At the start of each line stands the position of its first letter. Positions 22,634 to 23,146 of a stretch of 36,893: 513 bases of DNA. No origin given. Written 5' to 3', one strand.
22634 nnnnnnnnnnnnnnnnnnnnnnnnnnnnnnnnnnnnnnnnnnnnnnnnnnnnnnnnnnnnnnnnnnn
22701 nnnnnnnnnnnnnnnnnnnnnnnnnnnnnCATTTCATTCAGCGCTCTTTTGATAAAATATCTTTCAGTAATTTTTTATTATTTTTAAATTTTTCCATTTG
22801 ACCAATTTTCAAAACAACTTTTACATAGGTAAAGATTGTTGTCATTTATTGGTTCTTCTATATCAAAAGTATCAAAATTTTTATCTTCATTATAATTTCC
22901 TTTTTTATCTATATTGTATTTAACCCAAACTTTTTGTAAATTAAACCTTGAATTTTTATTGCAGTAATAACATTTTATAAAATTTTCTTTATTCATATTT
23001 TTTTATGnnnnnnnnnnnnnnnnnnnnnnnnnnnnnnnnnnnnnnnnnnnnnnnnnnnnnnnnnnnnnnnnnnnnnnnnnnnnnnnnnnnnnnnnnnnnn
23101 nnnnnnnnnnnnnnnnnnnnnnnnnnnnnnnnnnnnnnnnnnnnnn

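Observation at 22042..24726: tRNA-Ser-flanked island with a truncated N6A-methylase, a T5orf172-like protein, a Zn-ribbon protein and a DpnII-like nuclease (candidate uncharacterised defence module)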

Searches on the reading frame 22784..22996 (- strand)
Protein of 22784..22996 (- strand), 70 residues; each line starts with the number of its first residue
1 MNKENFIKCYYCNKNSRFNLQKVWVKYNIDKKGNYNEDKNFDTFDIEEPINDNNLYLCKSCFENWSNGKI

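Call 5: search_protein_families(library=pfam, proteins=[window:22784-22996:-], max_evalue=1)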
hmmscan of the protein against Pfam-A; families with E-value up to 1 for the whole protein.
window:22784-22996:- (70 aa): 2 families
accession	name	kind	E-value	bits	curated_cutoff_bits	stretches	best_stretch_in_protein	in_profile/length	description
PF23293.1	zf_ULT1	-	0.042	15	27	1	3-23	2-22/99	ULTRAPETALA1 zinc finger domain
PF25431.1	zf-C17orf113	-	0.56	10.5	29.5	1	2-26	10-32/63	C17orf113 probable zinc finger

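Call 7: search_protein_families(library=ncbifam, proteins=[window:22784-22996:-], max_evalue=1)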
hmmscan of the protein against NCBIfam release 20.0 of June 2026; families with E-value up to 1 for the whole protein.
window:22784-22996:- (70 aa): 2 families
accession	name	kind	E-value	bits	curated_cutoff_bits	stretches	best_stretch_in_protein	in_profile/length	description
NF040763.1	FeFe_hydrog_A6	exception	0.017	13.5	765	1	8-63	96-155/571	NADH-dependent [FeFe] hydrogenase, group A6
NF045890.1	conj_pls20_p028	equivalog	0.41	9.5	150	1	3-54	141-188/377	pLS20_p028 family conjugation system transmembrane protein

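Call 8: search_protein_families(library=padloc, proteins=[window:22784-22996:-], max_evalue=1)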
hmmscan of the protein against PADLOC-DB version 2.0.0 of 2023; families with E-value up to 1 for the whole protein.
window:22784-22996:- (70 aa): 1 family
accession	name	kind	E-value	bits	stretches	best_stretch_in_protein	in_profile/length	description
PDLC01623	Cas8b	-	0.035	11.1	1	8-69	182-235/544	CAS-I-B; effector_LS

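Call 9: search_protein_families(library=phrogs, proteins=[window:22784-22996:-], max_evalue=1)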
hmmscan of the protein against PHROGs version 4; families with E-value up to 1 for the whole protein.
window:22784-22996:- (70 aa): 1 family
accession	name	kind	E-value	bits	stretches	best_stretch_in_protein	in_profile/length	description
phrog_8344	-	unknown function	0.21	12.5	0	3-63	41-102/127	-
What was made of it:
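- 22784..22996 (-): Gene iii: 70-aa CxxC...CxxC zinc-ribbon protein. It is a cassette-specific orphan. No family hit was found (calls 5, 7, 8, 9).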

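Call 56: find_homologous_proteins(query=window:22784-22996:-, max_evalue=0.01)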
Query window:22784-22996:- (70 aa): 9 proteins with E <= 0.01 among 9 candidates.
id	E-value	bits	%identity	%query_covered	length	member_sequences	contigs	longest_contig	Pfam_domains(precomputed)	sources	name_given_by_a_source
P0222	9.3e-39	149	96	100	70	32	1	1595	-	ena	-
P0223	1.3e-32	129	83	100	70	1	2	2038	-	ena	-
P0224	6.4e-31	124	79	100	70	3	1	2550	-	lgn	-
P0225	1.2e-30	123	79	100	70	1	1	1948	-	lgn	-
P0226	1.1e-29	120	77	100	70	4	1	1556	-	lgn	-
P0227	1.2e-28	116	74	100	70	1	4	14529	-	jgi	jgi:hypothetical protein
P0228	4.3e-20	89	80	70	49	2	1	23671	-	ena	-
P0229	1.7e-15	75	81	60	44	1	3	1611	-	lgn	-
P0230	2.4e-5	42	88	37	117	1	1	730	-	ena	-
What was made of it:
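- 22784..22996 (-): Only 9 clusters exist in 5.8 billion proteins; at least two sit on contigs of the same length as ii-bearing contigs (call 56).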
